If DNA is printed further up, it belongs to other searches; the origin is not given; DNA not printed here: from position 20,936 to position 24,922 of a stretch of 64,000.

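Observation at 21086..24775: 12-domain Kazal inhibitor with paired loss of disulfide partners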

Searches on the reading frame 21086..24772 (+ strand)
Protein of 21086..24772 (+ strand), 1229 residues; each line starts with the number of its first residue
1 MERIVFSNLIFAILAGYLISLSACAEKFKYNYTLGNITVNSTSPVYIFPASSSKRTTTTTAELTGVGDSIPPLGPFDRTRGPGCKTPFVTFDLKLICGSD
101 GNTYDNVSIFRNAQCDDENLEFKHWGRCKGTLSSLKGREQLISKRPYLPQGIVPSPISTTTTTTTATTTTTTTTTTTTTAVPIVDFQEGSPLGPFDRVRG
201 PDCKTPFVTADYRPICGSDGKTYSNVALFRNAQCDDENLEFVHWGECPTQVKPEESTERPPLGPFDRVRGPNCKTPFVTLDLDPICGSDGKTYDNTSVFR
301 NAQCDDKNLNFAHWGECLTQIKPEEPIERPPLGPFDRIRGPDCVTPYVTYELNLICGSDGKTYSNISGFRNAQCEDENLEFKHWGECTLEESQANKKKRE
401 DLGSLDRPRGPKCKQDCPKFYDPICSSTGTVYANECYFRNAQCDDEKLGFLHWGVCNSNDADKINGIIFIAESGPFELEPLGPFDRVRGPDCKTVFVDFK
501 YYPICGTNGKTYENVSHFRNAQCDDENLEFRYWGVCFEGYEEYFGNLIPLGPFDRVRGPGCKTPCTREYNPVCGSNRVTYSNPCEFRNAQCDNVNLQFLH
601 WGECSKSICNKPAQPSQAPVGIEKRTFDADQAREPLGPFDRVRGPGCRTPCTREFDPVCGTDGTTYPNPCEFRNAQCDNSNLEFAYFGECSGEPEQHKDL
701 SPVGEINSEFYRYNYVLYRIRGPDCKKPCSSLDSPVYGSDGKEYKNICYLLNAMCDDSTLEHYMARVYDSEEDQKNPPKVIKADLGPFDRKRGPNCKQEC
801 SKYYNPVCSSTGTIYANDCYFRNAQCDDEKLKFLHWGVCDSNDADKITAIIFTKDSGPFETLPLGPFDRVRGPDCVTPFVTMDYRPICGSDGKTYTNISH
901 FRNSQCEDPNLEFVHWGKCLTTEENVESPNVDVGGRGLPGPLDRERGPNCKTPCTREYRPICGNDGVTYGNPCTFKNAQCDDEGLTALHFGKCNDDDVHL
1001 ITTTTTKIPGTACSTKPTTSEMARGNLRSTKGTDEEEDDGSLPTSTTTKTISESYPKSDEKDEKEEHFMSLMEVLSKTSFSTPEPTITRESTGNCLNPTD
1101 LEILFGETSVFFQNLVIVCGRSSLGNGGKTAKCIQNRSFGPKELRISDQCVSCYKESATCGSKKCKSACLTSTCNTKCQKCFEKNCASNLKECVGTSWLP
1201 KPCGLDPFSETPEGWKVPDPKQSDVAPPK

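Call 3: search_protein_families(library=pfam, proteins=[window:21086-24772:+], max_evalue=0.1)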
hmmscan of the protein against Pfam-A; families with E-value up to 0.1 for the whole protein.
window:21086-24772:+ (1229 aa): 3 families
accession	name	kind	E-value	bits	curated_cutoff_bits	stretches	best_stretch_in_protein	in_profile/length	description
PF07648.20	Kazal_2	-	2.4e-81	268.1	22.8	12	647-690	2-48/48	Kazal-type serine protease inhibitor domain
PF00050.26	Kazal_1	-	7.4e-77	253.6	21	11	564-604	7-49/49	Kazal-type serine protease inhibitor domain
PF21287.3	Kazal_CFAI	-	2.3e-23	82.7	27.7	5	651-690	7-46/46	Complement factor I, KAZAL domain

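Call 4: search_solved_structures(query=window:21086-24772:+, max_evalue=0.01, show_alignments=2)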
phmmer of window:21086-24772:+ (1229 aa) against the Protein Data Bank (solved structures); distinct sequences matched with E-value up to 0.01: 59.
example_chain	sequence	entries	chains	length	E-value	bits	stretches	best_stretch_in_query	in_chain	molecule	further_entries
8s9p_A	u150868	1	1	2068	3.7e-19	71.3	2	562-841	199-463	Agrin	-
1yu6_C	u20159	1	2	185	1.7e-15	59.2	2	951-993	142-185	Ovomucoid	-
2nu2_I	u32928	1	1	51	1.5e-10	42.8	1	951-993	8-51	Ovomucoid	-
1hja_I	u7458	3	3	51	4.1e-10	41.3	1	951-993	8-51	OVOMUCOID INHIBITOR | Ovomucoid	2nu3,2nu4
2sgq_I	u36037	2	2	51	5.3e-10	41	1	951-993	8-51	Ovomucoid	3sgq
1iy5_A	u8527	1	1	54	6.6e-10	40.7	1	951-993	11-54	OMSVP3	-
2ovo_A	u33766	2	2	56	7.2e-10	40.5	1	951-993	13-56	OVOMUCOID THIRD DOMAIN | OVOMUCOID THIRD DOMAIN CLEAVED RDI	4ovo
1sge_I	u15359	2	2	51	7.7e-10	40.4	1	951-993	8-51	Ovomucoid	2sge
2nu1_I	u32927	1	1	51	8e-10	40.4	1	951-993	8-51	Ovomucoid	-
1sgn_I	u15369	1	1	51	9.2e-10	40.2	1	951-993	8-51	Ovomucoid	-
1cho_I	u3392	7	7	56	9.9e-10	40.1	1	951-993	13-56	TURKEY OVOMUCOID THIRD DOMAIN (OMTKY3) | OVOMUCOID (THIRD DOMAIN) | TURKEY OVOMUCOID INHIBITOR (OMTKY3)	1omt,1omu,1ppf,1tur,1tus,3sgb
1m8b_A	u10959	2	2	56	1e-09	40.1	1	951-993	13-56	Ovomucoid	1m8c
1sgp_I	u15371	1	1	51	1e-09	40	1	951-993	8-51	TURKEY OVOMUCOID INHIBITOR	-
1ct0_I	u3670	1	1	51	1e-09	40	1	951-993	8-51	OVOMUCOID INHIBITOR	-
1ds2_I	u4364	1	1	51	1.1e-09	39.9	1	951-993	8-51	OVOMUCOID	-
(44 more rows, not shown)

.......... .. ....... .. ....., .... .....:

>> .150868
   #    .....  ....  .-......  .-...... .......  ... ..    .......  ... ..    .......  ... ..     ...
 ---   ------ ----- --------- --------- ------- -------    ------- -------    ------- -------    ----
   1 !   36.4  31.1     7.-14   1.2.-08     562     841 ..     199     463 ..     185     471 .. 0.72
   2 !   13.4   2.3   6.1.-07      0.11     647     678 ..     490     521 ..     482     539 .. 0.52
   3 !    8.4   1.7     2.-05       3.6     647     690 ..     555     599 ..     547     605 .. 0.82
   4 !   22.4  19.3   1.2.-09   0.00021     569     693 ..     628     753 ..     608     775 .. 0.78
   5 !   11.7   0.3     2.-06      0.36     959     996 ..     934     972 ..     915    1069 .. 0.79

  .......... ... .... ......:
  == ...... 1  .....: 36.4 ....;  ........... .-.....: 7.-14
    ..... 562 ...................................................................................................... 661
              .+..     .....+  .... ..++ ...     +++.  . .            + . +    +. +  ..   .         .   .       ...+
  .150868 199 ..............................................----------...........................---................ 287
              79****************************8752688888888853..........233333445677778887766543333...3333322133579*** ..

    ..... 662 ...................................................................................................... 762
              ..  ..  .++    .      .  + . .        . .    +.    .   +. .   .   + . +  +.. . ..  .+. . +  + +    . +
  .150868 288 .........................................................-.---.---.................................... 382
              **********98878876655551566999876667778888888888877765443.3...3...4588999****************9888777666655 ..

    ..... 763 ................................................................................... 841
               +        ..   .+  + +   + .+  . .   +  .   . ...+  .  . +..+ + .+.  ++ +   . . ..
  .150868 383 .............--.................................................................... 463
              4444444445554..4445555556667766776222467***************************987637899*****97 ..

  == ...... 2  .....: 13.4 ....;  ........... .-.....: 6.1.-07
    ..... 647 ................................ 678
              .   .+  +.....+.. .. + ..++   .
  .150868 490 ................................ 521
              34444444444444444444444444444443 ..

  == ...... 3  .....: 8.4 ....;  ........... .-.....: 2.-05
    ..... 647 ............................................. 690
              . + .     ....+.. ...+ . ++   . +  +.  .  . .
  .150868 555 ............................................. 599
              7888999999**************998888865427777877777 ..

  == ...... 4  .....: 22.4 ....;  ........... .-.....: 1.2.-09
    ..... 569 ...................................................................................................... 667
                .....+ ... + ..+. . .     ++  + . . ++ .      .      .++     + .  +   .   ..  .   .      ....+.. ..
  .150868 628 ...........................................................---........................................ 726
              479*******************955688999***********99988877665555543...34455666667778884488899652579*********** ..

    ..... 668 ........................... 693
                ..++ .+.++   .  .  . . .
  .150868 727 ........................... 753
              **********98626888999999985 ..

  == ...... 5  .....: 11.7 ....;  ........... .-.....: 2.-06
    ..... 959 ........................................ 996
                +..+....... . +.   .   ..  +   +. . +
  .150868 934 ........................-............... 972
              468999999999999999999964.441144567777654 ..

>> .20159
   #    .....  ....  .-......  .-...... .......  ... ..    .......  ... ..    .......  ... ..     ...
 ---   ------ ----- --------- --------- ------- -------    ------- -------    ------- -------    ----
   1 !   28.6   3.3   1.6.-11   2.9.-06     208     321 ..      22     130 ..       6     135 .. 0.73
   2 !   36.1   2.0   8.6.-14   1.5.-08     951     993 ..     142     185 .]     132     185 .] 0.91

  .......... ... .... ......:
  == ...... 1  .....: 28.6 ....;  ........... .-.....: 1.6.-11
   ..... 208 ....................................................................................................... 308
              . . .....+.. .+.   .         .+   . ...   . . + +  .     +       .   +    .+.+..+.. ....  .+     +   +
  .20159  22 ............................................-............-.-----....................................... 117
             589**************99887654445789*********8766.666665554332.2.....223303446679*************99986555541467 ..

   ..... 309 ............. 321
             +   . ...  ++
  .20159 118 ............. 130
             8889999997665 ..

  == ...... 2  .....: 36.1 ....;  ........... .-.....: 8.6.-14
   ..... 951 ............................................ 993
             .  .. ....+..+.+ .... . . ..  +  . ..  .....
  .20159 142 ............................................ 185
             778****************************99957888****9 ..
